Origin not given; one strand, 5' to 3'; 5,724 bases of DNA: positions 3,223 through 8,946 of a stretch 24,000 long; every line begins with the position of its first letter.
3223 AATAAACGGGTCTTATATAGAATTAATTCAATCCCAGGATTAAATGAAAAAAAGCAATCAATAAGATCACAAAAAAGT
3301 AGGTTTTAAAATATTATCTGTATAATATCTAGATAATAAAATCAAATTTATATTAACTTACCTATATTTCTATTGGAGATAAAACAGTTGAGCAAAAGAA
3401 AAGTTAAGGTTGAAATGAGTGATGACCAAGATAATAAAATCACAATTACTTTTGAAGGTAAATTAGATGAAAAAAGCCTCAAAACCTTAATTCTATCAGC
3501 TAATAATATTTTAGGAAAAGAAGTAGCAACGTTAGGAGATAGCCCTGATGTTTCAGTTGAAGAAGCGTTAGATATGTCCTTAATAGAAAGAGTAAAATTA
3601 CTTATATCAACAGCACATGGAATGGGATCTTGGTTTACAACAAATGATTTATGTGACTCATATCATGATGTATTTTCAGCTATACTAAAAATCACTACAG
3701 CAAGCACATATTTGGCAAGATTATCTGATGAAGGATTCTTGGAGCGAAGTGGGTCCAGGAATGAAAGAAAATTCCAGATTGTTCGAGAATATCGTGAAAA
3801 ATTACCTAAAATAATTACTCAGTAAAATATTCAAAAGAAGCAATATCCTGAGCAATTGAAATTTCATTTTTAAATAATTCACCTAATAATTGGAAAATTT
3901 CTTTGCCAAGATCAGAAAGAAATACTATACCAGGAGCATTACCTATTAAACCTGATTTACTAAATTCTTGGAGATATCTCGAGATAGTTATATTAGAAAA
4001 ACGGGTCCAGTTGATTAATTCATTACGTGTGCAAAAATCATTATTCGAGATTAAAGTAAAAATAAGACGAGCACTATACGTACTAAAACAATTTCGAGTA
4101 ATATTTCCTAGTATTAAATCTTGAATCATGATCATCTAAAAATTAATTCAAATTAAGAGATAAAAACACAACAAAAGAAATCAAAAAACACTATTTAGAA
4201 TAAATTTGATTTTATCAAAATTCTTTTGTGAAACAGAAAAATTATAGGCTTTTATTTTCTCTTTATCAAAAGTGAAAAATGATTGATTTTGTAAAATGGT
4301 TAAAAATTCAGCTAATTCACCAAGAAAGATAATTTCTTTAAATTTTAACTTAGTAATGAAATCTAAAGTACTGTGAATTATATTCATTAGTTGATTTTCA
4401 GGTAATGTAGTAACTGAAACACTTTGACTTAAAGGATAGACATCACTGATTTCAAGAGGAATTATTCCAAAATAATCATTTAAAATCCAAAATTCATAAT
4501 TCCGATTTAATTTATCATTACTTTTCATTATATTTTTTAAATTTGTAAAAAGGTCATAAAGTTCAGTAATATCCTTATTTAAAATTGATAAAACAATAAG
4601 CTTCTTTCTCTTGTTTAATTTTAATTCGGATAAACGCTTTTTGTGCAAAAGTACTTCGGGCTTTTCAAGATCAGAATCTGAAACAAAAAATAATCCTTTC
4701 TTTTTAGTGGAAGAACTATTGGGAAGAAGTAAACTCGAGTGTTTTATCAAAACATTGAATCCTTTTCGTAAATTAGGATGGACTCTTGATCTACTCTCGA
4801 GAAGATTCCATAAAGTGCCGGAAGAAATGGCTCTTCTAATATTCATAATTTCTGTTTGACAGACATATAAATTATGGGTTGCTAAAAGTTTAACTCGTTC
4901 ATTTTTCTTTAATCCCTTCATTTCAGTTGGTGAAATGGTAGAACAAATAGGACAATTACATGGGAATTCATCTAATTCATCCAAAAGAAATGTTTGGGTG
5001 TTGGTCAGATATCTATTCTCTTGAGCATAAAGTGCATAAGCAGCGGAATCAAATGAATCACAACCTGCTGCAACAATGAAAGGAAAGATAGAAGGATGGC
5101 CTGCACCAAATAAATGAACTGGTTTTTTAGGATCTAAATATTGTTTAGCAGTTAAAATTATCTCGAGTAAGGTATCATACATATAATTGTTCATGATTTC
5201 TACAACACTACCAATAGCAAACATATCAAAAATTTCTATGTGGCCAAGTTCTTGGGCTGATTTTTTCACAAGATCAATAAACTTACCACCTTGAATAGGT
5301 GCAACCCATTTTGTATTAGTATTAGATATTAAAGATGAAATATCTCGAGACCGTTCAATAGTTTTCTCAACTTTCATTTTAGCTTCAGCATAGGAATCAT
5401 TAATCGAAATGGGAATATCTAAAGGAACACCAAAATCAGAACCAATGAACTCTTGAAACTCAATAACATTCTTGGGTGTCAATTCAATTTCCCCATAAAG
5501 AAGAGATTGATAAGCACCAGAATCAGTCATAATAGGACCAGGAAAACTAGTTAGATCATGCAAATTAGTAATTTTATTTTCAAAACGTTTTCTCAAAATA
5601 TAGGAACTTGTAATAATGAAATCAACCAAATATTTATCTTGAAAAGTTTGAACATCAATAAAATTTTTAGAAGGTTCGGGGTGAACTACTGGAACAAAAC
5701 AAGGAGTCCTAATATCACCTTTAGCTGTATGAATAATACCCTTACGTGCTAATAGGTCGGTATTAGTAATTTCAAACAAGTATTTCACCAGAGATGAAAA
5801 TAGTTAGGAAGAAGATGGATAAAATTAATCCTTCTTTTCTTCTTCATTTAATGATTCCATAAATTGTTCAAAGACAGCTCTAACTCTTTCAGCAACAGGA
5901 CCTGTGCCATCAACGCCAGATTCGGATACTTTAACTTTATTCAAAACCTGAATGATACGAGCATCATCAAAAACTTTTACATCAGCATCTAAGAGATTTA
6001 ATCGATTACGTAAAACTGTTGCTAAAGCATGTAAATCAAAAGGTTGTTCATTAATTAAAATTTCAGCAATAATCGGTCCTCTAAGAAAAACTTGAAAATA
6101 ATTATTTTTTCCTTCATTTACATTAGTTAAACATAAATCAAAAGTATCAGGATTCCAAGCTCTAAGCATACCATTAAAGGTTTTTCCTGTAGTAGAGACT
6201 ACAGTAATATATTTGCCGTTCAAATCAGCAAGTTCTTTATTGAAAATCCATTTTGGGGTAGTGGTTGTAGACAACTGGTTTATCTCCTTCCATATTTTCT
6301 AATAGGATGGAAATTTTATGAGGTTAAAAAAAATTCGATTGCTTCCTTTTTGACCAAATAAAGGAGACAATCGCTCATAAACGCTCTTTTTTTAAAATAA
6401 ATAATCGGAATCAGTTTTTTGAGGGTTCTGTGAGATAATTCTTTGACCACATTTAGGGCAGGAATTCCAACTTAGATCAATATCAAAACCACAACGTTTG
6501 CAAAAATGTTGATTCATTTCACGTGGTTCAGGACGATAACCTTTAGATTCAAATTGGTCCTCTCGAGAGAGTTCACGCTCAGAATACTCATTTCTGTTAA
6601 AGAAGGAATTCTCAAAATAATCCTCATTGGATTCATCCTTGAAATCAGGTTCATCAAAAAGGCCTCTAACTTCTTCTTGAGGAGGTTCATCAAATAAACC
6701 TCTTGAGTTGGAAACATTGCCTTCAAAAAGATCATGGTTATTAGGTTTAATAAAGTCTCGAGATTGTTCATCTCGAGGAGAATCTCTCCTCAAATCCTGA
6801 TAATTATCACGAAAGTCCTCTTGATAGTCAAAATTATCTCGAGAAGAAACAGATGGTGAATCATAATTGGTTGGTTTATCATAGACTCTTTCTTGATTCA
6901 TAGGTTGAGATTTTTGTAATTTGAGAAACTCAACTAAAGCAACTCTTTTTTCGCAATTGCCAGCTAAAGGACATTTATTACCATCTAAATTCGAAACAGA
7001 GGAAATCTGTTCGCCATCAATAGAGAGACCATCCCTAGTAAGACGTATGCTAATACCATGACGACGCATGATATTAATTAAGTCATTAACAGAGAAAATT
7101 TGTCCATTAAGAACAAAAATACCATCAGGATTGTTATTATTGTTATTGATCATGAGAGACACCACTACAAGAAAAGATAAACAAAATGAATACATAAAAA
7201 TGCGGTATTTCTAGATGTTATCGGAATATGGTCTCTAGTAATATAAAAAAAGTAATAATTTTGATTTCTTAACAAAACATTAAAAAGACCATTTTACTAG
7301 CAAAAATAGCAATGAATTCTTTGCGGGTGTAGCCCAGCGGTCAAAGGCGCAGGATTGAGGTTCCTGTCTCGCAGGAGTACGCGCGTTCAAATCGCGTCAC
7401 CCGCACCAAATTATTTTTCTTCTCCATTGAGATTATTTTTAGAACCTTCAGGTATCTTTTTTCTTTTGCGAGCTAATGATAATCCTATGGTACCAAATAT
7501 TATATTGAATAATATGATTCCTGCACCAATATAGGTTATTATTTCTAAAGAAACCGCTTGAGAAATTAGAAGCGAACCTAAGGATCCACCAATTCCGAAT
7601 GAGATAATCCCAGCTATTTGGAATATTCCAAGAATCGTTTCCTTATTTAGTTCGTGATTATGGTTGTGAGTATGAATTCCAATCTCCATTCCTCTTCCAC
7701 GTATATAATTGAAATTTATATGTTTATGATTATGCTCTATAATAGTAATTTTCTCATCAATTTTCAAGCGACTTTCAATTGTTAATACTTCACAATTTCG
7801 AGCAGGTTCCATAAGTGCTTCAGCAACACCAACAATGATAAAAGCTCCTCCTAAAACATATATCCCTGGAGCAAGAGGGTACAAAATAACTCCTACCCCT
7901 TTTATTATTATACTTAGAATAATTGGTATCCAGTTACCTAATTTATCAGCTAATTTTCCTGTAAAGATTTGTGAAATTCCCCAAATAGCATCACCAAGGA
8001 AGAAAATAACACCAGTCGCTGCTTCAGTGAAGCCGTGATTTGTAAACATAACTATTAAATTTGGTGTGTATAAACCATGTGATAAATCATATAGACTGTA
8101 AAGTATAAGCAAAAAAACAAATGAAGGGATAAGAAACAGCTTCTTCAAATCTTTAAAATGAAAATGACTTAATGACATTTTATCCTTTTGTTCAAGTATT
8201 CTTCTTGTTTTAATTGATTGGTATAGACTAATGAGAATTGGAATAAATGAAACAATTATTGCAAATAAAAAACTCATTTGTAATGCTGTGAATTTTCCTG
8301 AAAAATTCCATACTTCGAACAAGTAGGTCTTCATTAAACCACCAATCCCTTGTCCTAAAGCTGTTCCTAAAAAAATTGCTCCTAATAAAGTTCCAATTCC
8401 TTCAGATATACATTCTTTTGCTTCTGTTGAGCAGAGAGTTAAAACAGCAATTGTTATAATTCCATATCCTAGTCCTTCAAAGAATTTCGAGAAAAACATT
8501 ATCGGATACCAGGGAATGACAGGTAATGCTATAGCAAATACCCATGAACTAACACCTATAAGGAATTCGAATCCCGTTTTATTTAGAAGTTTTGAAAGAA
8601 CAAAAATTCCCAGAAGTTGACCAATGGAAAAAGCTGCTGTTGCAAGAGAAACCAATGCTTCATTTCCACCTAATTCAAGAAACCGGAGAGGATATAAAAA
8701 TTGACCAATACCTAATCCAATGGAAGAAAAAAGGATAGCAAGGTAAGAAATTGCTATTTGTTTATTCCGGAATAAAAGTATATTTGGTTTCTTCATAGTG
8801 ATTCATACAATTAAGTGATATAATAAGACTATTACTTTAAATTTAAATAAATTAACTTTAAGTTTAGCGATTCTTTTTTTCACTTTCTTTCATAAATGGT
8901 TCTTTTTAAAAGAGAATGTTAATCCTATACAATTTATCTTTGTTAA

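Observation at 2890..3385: Candidate replication origin: four ORB-like boxes in alternating orientation around two AT-rich spacers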

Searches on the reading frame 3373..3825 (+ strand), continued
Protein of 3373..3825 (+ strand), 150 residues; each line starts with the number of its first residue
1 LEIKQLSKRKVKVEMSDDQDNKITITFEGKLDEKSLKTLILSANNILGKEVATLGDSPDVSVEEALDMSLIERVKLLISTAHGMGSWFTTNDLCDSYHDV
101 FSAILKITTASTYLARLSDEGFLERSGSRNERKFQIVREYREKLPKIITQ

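Call 58: find_encoding_contigs(protein=P0011, flank=10000, max_places=2)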
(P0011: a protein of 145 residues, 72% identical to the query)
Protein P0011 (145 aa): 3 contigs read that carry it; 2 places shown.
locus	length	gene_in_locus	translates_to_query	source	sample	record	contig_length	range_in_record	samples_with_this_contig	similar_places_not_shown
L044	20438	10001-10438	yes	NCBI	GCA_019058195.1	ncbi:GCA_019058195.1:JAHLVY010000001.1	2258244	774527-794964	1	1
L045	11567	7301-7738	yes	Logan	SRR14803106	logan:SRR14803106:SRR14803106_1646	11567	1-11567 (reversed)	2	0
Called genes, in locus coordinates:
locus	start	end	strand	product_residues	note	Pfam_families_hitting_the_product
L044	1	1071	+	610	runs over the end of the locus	PF01541:GIY-YIG, PF27096:UvrC_M, PF02151:UVR, PF22920:UvrC_RNaseH, PF08459:UvrC_RNaseH_dom, PF14520:HHH_5, PF12826:HHH_2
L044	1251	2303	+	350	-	PF00528:BPD_transp_1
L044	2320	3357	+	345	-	PF12911:OppC_N, PF00528:BPD_transp_1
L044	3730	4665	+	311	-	PF08271:Zn_Ribbon_TF, PF00382:TFIIB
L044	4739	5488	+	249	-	PF01996:F420_ligase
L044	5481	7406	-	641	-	PF01841:Transglut_core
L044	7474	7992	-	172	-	PF13238:AAA_18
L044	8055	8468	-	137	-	PF09846:OapB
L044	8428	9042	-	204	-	PF00025:Arf (faint), PF01926:MMR_HSR1, PF16897:MMR_HSR1_Xtn (faint), PF00009:GTP_EFTU (weak)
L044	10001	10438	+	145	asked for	-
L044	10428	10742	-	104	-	-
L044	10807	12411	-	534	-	PF01702:TGT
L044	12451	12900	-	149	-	PF14894:Lsm_C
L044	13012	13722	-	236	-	-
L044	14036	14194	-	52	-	-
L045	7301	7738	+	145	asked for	-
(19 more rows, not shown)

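Call 99: find_encoding_contigs(protein=P0092, flank=4000, max_places=1)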
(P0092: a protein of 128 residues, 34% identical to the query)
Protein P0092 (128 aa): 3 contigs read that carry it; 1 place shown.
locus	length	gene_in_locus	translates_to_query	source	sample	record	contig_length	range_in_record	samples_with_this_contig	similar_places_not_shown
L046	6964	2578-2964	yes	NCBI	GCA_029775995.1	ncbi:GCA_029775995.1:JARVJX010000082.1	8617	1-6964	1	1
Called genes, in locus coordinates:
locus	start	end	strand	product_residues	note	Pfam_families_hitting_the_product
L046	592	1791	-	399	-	PF05673:DUF815 (faint), PF13191:AAA_16, PF00004:AAA (weak), PF13401:AAA_22, PF22606:Cdc6-ORC-like_ATPase_lid, PF22703:Cdc6_lid, PF09079:WHD_Cdc6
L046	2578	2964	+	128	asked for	-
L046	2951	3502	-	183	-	PF25213:HVO_A0261_N (weak), PF01978:TrmB (weak), PF13463:HTH_27 (weak), PF13601:HTH_34 (weak)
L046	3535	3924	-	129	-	-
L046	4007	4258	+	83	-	PF05129:Zn_ribbon_Elf1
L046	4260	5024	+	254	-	PF01884:PcrB, PF00977:His_biosynth (weak)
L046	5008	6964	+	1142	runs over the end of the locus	PF03833:PolC_DP2_N, PF24844:PolC_DP2_central, PF24846:PolC_DP2_cat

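Call 100: find_encoding_contigs(protein=P0111, flank=4000, max_places=1)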
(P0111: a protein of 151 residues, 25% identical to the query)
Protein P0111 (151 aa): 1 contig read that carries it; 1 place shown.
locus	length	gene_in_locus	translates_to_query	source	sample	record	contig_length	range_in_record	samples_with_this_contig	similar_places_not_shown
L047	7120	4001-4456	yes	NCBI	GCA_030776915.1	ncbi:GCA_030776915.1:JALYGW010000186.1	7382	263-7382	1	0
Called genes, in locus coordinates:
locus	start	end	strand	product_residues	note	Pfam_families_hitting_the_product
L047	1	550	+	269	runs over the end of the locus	?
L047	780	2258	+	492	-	PF00149:Metallophos, PF04042:DNA_pol_E_B, PF12850:Metallophos_2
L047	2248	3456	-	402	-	PF01637:ATPase_2 (weak), PF13191:AAA_16, PF00004:AAA, PF13401:AAA_22, PF22606:Cdc6-ORC-like_ATPase_lid, PF22703:Cdc6_lid, PF09079:WHD_Cdc6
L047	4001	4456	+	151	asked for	-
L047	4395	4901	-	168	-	-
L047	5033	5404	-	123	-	-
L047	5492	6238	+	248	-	PF01884:PcrB, PF00977:His_biosynth (weak)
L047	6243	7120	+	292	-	PF03833:PolC_DP2_N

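Call 101: find_encoding_contigs(protein=P0093, flank=4000, max_places=1)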
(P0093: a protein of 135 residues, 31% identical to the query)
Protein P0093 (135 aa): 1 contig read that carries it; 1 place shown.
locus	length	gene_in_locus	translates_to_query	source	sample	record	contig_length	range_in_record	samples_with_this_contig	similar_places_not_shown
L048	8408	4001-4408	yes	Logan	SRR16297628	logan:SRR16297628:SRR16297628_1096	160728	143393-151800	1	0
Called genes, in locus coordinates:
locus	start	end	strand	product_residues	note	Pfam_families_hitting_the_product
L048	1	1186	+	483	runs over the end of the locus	PF00149:Metallophos, PF04042:DNA_pol_E_B, PF12850:Metallophos_2 (weak)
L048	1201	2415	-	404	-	PF13191:AAA_16 (weak), PF13401:AAA_22, PF00004:AAA, PF22606:Cdc6-ORC-like_ATPase_lid, PF22703:Cdc6_lid, PF09079:WHD_Cdc6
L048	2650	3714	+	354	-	PF01544:CorA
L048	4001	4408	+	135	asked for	-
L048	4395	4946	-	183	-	-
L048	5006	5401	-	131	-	-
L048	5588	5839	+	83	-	PF05129:Zn_ribbon_Elf1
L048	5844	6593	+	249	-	PF00977:His_biosynth (faint), PF01884:PcrB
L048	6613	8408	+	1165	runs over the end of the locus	PF03833:PolC_DP2_N, PF24844:PolC_DP2_central, PF24846:PolC_DP2_cat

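Call 102: find_encoding_contigs(protein=P0050, flank=4000, max_places=1)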
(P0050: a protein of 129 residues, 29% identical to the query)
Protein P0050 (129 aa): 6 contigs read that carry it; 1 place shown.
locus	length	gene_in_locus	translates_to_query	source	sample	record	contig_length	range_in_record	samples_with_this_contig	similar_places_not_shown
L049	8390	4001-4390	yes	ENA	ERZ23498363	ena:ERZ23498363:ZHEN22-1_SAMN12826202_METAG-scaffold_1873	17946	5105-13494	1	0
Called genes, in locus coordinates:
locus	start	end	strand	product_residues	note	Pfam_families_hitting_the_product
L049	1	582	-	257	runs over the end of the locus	-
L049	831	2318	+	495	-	PF00149:Metallophos, PF04042:DNA_pol_E_B, PF12850:Metallophos_2 (faint)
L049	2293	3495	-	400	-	PF13191:AAA_16 (weak), PF01637:ATPase_2 (weak), PF00004:AAA (weak), PF13401:AAA_22, PF22606:Cdc6-ORC-like_ATPase_lid, PF22703:Cdc6_lid, PF09079:WHD_Cdc6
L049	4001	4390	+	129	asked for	PF03965:Penicillinase_R (weak)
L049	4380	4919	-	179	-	PF01978:TrmB (weak), PF25213:HVO_A0261_N (weak)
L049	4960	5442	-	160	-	-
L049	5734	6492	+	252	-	PF01884:PcrB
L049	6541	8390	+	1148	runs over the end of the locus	PF03833:PolC_DP2_N, PF24844:PolC_DP2_central, PF24846:PolC_DP2_cat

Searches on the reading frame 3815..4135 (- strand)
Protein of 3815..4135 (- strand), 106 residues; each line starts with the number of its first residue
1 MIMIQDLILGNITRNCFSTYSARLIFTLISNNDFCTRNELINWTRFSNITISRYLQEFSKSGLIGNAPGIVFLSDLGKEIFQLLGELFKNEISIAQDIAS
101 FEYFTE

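Call 6: search_protein_families(library=pfam, proteins=[window:3815-4135:-], max_evalue=0.01)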
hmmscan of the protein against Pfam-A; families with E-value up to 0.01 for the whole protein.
window:3815-4135:- (106 aa): 0 families

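Call 41: search_protein_families(library=pfam, proteins=[window:3815-4135:-], max_evalue=0.01)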
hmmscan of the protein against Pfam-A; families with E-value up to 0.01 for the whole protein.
window:3815-4135:- (106 aa): 0 families

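Call 79: search_solved_structures(query=window:3815-4135:-, max_evalue=1)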
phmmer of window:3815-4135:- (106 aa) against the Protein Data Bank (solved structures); distinct sequences matched with E-value up to 1: 0.

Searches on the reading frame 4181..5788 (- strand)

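Call 6: search_protein_families(library=pfam, proteins=[window:4181-5788:-], max_evalue=0.01)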
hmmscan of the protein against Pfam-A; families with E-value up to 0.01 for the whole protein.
window:4181-5788:- (535 aa): 1 family
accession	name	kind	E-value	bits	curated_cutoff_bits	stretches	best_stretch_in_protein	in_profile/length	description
PF01702.25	TGT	-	7.4e-72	242.8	26.3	1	14-338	3-356/357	Queuine tRNA-ribosyltransferase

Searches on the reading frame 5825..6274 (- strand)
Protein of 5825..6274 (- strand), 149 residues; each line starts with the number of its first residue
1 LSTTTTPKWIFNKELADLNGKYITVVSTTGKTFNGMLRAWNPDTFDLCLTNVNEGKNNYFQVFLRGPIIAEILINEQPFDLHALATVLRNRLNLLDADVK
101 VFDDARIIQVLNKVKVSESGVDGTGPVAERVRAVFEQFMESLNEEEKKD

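Call 6: search_protein_families(library=pfam, proteins=[window:5825-6274:-], max_evalue=0.01)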
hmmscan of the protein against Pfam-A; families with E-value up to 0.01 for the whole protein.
window:5825-6274:- (149 aa): 1 family
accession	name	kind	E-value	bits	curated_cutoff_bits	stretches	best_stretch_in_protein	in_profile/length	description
PF14894.11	Lsm_C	-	3e-19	69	27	1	84-141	4-61/63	Lsm C-terminal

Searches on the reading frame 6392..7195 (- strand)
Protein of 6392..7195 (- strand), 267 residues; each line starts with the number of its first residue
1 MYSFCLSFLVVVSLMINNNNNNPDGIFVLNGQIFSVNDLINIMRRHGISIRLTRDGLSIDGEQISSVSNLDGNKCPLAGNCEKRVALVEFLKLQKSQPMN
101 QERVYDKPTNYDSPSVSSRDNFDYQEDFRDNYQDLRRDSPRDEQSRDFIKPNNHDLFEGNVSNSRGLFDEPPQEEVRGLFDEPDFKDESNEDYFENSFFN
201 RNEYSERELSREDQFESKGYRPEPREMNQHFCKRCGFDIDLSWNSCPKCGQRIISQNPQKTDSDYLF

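Call 6: search_protein_families(library=pfam, proteins=[window:6392-7195:-], max_evalue=0.01)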
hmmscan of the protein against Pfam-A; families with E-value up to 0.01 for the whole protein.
window:6392-7195:- (267 aa): 3 families
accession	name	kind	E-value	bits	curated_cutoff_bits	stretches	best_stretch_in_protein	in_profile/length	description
PF13240.11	Zn_Ribbon_1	-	0.00022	21.4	25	1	231-251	1-21/23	zinc-ribbon domain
PF12773.13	DZR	-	0.00075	20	27.3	1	229-250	24-45/45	Double zinc ribbon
PF13248.11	Zn_ribbon_3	-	0.0067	16.3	27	0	232-253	5-26/26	zinc-ribbon domain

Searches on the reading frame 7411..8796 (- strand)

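Call 6: search_protein_families(library=pfam, proteins=[window:7411-8796:-], max_evalue=0.01)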
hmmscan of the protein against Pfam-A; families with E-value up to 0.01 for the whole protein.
window:7411-8796:- (461 aa): 2 families
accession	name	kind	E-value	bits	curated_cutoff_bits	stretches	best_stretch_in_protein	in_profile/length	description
PF07690.21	MFS_1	-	1.4e-22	80.6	33.4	1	19-332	3-314/347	Major Facilitator Superfamily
PF12832.13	MFS_1_like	-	0.0019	17.7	25.2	0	7-155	207-361/373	MFS_1 like family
